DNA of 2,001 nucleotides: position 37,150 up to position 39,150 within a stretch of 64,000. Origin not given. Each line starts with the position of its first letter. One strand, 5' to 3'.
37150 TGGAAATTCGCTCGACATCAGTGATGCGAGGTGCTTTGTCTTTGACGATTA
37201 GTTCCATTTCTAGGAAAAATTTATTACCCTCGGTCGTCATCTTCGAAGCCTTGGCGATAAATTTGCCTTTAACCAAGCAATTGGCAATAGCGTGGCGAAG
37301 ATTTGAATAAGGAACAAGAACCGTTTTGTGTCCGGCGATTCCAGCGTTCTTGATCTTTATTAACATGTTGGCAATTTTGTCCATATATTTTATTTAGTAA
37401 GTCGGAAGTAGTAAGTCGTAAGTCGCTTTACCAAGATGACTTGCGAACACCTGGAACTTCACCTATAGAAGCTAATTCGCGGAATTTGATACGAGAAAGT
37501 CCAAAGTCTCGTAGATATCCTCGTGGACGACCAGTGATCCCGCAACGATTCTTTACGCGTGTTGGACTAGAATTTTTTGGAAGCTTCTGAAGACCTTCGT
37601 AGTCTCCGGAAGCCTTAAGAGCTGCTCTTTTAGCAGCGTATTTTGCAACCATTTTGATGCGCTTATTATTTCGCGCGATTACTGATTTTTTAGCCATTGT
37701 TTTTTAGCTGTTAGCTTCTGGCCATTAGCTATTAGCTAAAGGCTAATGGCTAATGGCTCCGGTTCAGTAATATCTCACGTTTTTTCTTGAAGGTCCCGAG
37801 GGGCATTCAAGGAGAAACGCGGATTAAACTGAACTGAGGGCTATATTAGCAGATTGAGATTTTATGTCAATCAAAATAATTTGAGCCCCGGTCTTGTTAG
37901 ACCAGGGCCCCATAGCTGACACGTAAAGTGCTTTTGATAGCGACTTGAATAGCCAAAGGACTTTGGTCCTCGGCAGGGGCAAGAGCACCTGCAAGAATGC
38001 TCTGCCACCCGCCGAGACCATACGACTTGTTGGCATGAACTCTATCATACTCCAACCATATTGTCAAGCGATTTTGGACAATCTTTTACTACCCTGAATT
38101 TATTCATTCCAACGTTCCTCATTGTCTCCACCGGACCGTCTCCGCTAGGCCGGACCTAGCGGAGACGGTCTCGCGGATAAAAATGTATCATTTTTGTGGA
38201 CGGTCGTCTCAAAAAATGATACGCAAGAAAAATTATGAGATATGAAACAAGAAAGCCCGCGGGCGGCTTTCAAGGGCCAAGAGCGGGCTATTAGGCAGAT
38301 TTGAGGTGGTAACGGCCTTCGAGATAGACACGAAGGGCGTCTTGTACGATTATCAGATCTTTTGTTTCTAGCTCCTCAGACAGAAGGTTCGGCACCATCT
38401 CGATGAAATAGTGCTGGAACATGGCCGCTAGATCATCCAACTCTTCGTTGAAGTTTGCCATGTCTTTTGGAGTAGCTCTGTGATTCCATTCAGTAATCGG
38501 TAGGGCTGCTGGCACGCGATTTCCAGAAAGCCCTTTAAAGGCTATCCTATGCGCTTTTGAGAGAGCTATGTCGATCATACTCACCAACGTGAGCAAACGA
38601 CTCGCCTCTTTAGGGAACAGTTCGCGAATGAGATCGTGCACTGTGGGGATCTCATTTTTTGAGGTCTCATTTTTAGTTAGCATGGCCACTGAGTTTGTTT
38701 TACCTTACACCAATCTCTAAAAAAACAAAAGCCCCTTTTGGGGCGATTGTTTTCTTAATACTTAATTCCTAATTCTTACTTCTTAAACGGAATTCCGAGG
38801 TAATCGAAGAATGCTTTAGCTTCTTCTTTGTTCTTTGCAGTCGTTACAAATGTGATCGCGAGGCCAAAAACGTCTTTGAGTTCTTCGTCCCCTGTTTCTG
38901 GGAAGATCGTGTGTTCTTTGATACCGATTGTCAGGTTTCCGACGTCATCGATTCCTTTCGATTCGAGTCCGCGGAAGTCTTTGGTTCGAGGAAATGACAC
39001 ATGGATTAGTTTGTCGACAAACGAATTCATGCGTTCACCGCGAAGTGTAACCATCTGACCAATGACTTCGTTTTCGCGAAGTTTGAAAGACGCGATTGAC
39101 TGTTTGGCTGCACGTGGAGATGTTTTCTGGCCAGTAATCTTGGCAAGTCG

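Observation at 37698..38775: About 1.1-kb insertion in the universally conserved rplE-rpsN junction: a 132-aa orphan gene plus 600 nt of GC-rich structured noncoding DNA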

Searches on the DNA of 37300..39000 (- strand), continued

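Call 82: search_with_rna_model(model_id=R1, sources=[window, L002, L003, L004, L005, L006, L007, L008, L009, L010, L011, L012, L013, L014, L015, L016, L017, L018, L019, L020, L021, L022, L023, L024, L025, L026, L027, L028, L029, L030, L031, L032, L033, L034, L035, L036, L037, L038, L039, L040, L041, L042, L043, L044, L045, L046, L047, L048, L049, L050, L051, L052, L053, L054, L055, L056, L057, L058, L059, L060, L061, L062, L063, L064, L065, L066, L067, L068, L069, L070, L071, L072, L073, L074, L075, L076, L077, L078, L079, L080], max_evalue=0.00001, make_alignment=true)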
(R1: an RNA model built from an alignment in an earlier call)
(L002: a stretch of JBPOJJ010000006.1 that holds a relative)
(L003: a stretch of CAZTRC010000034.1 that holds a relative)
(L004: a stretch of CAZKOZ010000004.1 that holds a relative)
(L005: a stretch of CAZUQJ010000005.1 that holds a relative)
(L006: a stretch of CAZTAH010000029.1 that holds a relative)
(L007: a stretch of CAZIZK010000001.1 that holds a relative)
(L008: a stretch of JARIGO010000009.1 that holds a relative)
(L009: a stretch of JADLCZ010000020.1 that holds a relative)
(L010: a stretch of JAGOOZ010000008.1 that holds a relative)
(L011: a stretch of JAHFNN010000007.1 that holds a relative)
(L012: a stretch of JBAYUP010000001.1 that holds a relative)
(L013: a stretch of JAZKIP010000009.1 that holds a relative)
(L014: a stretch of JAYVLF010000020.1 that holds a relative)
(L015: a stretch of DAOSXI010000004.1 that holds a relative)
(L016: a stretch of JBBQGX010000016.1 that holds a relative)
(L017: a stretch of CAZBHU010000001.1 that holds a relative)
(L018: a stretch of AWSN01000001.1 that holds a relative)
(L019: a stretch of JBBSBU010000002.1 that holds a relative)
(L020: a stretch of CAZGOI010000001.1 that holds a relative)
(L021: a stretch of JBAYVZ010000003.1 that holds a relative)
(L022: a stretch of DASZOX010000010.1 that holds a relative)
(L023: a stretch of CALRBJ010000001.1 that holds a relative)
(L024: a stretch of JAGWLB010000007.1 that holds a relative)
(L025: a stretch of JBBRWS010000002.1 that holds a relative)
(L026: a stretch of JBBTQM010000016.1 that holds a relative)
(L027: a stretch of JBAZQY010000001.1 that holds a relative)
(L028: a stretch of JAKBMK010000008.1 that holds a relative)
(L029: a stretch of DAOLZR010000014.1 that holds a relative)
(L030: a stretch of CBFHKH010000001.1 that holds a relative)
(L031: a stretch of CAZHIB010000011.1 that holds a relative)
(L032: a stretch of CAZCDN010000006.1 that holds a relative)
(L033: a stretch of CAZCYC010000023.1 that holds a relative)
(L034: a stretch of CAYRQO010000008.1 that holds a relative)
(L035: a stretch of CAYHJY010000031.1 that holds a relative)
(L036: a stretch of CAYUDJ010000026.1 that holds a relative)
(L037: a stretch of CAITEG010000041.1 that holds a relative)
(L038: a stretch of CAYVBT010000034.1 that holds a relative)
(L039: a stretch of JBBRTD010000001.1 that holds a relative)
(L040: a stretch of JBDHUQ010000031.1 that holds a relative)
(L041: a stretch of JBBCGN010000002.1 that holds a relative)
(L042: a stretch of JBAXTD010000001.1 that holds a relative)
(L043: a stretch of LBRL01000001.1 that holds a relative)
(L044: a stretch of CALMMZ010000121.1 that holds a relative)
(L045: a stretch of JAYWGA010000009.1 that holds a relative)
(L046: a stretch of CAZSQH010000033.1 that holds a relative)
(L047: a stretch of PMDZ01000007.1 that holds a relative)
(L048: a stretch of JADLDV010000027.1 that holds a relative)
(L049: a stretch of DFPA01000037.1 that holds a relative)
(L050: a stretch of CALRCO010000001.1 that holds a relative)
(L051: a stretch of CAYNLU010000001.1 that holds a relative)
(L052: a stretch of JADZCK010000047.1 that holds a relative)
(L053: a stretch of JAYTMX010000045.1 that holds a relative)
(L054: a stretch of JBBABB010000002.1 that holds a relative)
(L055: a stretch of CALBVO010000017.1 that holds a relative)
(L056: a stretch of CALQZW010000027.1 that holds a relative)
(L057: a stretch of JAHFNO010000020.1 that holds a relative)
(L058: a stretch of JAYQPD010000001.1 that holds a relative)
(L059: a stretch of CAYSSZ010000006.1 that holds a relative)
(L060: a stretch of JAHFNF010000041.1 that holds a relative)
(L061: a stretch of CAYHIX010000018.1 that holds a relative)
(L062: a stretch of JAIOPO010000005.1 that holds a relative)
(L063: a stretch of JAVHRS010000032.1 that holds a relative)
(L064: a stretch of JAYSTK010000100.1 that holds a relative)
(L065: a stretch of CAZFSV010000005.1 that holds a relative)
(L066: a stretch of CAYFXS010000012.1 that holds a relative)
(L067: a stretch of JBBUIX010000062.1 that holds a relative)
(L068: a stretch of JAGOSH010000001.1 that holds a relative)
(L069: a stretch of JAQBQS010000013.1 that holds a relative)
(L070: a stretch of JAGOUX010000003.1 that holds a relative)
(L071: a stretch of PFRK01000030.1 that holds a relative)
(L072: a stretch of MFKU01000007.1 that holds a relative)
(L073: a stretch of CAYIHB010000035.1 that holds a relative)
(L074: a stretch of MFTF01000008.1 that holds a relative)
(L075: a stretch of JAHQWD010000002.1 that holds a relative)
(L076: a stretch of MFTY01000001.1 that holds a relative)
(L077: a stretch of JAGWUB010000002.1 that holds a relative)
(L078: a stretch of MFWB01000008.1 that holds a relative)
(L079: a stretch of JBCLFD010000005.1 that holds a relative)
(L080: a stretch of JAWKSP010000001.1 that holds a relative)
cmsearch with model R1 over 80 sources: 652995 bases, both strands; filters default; matches with E-value up to 0.00001: 45.
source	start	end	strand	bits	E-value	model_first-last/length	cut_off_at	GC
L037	5959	6047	+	83.3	2e-15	1-87/87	no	0.35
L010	5533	5619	+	82.6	2.9e-15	1-87/87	no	0.34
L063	4633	4720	+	79.3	1.6e-14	1-87/87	no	0.33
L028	6327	6415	+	78.9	2e-14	1-87/87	no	0.38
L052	4630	4713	+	77.4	4.3e-14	1-87/87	no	0.32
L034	5246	5335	+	77.1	5.2e-14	1-87/87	no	0.37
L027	6267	6356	+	76.1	8.7e-14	1-87/87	no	0.39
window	37756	37839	-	74.3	2.3e-13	1-87/87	no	0.48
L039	5339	5428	+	73.3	3.7e-13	1-87/87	no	0.38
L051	4795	4876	+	71.9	8.1e-13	1-87/87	no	0.28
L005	4795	4878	+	71.6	9e-13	1-87/87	no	0.44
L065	4913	4995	+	70.8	1.4e-12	1-87/87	no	0.25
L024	7406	7495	+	69.9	2.2e-12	1-87/87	no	0.36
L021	6064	6143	+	69.7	2.5e-12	1-87/87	no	0.36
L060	3545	3627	+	69.4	3e-12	1-87/87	no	0.35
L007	4613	4698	+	69.2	3.3e-12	1-87/87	no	0.37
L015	3889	3970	+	68.4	4.9e-12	1-87/87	no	0.34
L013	4623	4706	+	67.5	8.1e-12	1-87/87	no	0.36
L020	4612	4695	+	66.4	1.4e-11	1-87/87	no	0.36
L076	1758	1845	+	66.3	1.5e-11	1-87/87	no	0.32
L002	6859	6943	+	65.4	2.4e-11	1-87/87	no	0.46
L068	4594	4682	+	65.1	2.9e-11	1-87/87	no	0.38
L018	4895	4982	+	64.9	3.2e-11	1-87/87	no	0.38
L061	4471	4557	+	64.8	3.4e-11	1-87/87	no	0.33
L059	6089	6176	+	64.2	4.4e-11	1-87/87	no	0.34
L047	5030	5117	+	63.9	5.4e-11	1-87/87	no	0.35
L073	2443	2527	+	63.8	5.5e-11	1-87/87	no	0.29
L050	7927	8019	+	63.8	5.6e-11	1-87/87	no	0.4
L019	5063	5145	+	63.8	5.6e-11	1-87/87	no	0.37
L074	5627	5711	+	63.3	7.4e-11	1-87/87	no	0.25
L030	5647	5735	+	62.4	1.2e-10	1-87/87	no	0.42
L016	4282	4364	+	61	2.4e-10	1-87/87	no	0.29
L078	6652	6764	+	60.5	3.1e-10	1-87/87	no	0.35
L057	8181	8264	+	60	4.1e-10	1-87/87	no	0.33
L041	4594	4691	+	58.7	8e-10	1-87/87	no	0.41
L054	6204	6304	+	58.5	8.8e-10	1-87/87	no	0.4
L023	4585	4662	+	57.9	1.2e-09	1-87/87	no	0.35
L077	4581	4665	+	57.7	1.4e-09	1-87/87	no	0.33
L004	4637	4725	+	56.9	2.1e-09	1-87/87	no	0.33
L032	5134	5227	+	56.8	2.3e-09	1-87/87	no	0.33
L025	7555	7655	+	52.9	1.7e-08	1-87/87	no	0.4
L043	5834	5932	+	52.5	2.1e-08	1-87/87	no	0.38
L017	4604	4701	+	48.7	1.6e-07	1-87/87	no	0.39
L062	5360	5458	+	48.2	2.1e-07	1-87/87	no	0.28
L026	6275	6359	+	46.3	5.5e-07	1-87/87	no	0.48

Alignment A4: 45 matches aligned to the model, 137 columns, each read 5' to 3' on its own strand. Consensus structure (alignment columns), stored with it:
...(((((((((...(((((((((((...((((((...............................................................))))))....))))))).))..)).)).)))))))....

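Call 99: search_with_rna_model(model_id=R1, source=L084, max_evalue=10, filters=off, show_alignments=3)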
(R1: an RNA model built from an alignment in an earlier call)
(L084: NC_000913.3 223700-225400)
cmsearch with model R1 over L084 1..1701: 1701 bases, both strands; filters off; matches with E-value up to 10: 2.
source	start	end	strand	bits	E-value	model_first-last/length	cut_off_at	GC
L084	46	74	+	4.2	6.1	30-56/87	no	0.21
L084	38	73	-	3.4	8.8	1-87/87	no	0.22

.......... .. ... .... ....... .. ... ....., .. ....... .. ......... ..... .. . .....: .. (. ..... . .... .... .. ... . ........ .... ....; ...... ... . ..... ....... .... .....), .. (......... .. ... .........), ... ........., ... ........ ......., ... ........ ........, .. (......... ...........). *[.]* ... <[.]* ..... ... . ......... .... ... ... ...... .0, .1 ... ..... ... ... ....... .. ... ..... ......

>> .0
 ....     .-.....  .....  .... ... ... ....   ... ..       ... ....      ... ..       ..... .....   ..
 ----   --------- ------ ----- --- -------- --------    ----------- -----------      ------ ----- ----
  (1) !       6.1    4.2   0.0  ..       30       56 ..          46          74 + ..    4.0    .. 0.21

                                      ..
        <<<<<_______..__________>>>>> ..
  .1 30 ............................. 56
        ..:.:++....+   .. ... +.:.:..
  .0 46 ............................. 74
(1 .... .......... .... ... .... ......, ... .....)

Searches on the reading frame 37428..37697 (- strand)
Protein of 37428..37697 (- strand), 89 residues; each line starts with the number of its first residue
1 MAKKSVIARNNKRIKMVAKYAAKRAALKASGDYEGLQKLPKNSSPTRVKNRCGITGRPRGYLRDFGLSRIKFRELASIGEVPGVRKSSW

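Call 7: search_protein_families(library=pfam, proteins=[window:37428-37697:-], max_evalue=1)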
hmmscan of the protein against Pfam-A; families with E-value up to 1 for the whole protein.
window:37428-37697:- (89 aa): 1 family
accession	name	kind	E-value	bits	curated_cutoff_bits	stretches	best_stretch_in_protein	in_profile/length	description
PF00253.27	Ribosomal_S14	-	3.2e-28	97.7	27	1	36-88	2-54/54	Ribosomal protein S14p/S29e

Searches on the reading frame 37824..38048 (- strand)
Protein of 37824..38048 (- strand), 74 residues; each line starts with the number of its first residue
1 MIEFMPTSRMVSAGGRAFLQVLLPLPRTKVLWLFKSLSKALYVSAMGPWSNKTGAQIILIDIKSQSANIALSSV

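Call 7: search_protein_families(library=pfam, proteins=[window:37824-38048:-], max_evalue=1)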
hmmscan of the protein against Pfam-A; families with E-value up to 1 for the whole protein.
window:37824-38048:- (74 aa): 0 families

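Call 8: search_protein_families(library=ncbifam, proteins=[window:37824-38048:-], max_evalue=1)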
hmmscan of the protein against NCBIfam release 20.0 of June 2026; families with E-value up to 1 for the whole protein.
window:37824-38048:- (74 aa): 0 families
